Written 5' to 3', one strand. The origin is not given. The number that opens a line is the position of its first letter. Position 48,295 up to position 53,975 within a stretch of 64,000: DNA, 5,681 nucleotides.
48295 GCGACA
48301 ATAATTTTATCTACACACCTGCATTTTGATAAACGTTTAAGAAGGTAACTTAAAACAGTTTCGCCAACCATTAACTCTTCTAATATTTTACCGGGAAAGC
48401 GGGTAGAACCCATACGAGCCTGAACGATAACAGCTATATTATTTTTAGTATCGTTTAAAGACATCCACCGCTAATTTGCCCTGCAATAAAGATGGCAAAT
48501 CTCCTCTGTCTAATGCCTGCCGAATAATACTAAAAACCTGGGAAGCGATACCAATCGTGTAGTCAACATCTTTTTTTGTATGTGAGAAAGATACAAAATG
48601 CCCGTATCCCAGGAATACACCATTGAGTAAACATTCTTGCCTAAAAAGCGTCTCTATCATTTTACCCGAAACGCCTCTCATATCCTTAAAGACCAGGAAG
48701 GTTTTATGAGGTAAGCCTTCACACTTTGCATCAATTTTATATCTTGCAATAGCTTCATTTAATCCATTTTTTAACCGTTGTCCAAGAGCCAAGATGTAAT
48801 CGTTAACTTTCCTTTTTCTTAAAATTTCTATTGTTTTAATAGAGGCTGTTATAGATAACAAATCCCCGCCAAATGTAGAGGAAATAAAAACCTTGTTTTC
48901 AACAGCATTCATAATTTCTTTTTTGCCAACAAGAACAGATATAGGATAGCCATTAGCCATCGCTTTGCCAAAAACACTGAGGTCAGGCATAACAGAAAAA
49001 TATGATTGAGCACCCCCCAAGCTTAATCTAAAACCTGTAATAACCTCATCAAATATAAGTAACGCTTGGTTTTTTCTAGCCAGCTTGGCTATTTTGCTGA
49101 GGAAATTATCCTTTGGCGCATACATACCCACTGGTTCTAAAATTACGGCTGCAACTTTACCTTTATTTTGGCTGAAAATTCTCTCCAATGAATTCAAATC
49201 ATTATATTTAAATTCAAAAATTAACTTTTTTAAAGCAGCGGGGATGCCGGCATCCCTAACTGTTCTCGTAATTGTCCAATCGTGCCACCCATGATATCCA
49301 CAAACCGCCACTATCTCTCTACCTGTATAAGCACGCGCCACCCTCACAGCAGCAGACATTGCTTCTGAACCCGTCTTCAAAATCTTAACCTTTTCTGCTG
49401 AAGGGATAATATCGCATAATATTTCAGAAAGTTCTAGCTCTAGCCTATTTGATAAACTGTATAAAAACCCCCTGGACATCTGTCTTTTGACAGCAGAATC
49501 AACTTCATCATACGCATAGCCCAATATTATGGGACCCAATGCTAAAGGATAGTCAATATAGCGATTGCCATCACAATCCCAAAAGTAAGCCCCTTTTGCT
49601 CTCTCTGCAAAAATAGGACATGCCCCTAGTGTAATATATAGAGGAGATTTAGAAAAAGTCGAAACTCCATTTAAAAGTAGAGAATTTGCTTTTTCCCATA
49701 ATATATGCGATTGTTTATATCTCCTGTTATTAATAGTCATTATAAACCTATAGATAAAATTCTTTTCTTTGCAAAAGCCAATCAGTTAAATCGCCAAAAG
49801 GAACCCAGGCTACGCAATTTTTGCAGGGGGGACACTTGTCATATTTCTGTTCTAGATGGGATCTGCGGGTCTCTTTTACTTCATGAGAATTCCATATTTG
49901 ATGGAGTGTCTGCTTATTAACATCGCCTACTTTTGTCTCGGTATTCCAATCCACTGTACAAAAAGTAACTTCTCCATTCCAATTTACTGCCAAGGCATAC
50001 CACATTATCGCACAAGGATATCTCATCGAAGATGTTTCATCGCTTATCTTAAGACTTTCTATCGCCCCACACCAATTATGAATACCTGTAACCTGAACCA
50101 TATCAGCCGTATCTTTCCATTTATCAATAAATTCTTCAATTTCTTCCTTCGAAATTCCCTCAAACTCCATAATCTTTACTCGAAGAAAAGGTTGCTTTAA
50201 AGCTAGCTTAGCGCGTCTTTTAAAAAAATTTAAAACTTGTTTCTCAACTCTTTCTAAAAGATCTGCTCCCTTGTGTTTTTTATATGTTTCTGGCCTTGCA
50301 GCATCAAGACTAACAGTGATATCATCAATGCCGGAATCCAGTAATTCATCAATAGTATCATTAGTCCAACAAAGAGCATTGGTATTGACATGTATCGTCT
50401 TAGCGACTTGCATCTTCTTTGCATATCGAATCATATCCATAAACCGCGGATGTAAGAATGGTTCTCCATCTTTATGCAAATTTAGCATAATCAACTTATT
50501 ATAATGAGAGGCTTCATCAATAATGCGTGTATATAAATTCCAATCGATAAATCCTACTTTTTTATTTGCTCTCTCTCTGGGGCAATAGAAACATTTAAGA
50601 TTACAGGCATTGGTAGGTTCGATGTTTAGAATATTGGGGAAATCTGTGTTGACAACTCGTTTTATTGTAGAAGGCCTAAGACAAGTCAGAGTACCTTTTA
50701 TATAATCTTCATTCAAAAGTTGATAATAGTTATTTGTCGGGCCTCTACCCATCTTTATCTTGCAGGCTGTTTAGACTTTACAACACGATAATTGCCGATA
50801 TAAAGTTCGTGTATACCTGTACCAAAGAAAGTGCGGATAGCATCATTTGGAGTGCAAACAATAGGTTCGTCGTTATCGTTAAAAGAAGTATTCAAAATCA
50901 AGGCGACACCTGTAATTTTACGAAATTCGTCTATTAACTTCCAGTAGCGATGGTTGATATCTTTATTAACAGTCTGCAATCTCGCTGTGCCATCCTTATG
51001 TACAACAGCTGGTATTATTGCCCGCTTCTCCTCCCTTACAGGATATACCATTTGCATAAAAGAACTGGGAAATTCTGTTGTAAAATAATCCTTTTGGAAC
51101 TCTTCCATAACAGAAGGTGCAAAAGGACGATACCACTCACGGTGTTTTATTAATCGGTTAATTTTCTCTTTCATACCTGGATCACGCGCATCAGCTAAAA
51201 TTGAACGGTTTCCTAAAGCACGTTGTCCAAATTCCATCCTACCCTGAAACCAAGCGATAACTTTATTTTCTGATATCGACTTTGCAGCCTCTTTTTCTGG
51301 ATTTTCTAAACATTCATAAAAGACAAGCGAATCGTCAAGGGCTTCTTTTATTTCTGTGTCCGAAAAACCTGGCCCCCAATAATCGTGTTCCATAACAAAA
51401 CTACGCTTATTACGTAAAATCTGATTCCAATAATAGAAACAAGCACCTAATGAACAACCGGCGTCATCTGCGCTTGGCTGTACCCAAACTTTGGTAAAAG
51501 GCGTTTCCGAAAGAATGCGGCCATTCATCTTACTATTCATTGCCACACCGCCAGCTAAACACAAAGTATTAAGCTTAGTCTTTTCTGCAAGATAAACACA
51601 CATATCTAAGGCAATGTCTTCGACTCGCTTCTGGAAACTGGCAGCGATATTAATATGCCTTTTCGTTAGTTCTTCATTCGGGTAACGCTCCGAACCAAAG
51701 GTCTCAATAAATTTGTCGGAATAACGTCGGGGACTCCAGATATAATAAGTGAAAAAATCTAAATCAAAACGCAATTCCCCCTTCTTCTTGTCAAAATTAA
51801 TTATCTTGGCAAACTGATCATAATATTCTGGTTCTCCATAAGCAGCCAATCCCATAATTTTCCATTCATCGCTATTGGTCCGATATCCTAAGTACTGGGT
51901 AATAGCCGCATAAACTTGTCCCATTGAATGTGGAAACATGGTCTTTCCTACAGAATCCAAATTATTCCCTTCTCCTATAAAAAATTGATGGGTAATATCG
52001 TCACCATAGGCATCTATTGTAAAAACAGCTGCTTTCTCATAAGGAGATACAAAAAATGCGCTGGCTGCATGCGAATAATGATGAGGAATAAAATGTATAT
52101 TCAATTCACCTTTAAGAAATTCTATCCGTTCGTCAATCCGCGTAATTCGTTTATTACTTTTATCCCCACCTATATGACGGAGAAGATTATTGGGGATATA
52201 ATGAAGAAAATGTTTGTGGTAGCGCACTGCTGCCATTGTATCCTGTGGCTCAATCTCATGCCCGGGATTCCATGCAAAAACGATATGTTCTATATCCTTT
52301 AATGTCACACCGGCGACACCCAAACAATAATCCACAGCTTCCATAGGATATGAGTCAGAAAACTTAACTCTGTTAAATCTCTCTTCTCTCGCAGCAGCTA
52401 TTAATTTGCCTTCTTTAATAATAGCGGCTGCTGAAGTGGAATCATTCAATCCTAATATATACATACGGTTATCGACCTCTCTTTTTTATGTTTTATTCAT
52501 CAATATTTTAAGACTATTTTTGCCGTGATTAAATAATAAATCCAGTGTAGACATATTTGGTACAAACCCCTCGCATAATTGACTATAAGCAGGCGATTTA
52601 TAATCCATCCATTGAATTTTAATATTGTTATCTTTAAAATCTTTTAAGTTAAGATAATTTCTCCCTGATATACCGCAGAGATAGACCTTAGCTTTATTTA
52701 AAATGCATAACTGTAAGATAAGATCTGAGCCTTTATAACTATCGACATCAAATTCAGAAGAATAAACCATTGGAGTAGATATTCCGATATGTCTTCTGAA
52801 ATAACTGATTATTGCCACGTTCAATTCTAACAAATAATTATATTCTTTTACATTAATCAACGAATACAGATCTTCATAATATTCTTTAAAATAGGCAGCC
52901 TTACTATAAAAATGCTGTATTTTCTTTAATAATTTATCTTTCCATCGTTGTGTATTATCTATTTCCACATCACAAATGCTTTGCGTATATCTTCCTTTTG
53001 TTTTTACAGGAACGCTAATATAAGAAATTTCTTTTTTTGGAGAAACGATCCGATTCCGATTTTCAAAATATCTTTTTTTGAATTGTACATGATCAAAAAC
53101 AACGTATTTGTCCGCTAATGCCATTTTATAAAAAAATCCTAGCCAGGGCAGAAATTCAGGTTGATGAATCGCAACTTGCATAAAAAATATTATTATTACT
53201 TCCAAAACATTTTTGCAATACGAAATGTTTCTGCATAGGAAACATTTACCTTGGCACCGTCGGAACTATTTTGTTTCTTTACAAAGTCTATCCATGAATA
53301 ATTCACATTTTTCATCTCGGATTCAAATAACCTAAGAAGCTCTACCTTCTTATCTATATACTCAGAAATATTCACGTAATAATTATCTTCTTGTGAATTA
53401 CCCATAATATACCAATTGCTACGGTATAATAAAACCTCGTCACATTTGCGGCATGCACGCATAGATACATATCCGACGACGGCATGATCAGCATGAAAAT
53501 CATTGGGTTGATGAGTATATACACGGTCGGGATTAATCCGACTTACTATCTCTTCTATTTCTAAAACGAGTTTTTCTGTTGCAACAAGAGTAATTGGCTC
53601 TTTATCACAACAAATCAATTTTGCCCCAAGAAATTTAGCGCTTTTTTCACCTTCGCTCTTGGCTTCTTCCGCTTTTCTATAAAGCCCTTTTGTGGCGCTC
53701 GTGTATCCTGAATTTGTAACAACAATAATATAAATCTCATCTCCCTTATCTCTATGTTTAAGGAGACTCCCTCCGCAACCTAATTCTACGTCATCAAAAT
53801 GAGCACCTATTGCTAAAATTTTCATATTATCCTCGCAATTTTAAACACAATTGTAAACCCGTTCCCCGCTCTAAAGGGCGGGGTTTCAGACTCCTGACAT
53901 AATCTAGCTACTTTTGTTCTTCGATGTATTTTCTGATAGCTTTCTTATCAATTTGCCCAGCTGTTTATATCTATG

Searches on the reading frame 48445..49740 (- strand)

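Call 84: search_protein_families(library=pfam, proteins=[window:48445-49740:-], max_evalue=0.00001)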
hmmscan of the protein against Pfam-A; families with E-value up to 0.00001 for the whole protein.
window:48445-49740:- (431 aa): 1 family
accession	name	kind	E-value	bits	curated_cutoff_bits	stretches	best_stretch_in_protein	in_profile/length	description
PF00202.27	Aminotran_3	-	2.6e-53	181.6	30.5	1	42-334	10-333/403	Aminotransferase class-III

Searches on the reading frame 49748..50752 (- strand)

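Call 84: search_protein_families(library=pfam, proteins=[window:49748-50752:-], max_evalue=0.00001)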
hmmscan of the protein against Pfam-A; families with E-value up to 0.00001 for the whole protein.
window:49748-50752:- (334 aa): 2 families
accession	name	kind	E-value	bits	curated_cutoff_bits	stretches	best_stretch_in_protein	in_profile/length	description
PF04055.27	Radical_SAM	-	1.3e-16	61.6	29.5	1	44-210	1-164/166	Radical SAM superfamily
PF13186.11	SPASM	-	2e-15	57.2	21.5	1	247-313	1-66/67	Iron-sulfur cluster-binding domain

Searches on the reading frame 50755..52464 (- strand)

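Call 84: search_protein_families(library=pfam, proteins=[window:50755-52464:-], max_evalue=0.00001)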
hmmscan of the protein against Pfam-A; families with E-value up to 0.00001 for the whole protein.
window:50755-52464:- (569 aa): 3 families
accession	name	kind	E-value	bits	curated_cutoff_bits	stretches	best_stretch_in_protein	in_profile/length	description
PF16861.10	Carbam_trans_C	-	1.2e-68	230.5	27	1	394-563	1-170/170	Carbamoyltransferase C-terminus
PF02543.21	Carbam_trans_N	-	2.7e-61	208.4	24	1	3-342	2-345/346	Carbamoyltransferase N-terminus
PF00814.31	TsaD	-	6.5e-08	33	24.8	0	160-317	117-237/264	tRNA N6-adenosine threonylcarbamoyltransferase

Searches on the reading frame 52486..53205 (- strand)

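Call 84: search_protein_families(library=pfam, proteins=[window:52486-53205:-], max_evalue=0.00001)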
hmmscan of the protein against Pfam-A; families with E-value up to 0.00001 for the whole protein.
window:52486-53205:- (239 aa): 1 family
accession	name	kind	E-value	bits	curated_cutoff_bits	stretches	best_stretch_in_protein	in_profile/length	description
PF08889.16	WbqC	-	8.6e-68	228.9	21.3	1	15-233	1-217/218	WbqC-like protein family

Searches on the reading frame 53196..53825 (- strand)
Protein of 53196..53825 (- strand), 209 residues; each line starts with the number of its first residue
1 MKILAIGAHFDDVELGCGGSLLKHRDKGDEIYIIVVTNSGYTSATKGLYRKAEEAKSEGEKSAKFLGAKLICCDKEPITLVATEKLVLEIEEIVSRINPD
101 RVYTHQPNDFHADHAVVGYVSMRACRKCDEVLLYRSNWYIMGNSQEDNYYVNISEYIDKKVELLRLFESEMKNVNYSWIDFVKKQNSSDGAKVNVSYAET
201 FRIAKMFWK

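Call 84: search_protein_families(library=pfam, proteins=[window:53196-53825:-], max_evalue=0.00001)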
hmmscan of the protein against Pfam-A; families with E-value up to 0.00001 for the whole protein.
window:53196-53825:- (209 aa): 1 family
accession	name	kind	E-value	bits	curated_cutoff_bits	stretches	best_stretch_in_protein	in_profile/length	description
PF02585.22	PIG-L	-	4.9e-20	72.8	28.2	1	4-124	1-128/129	GlcNAc-PI de-N-acetylase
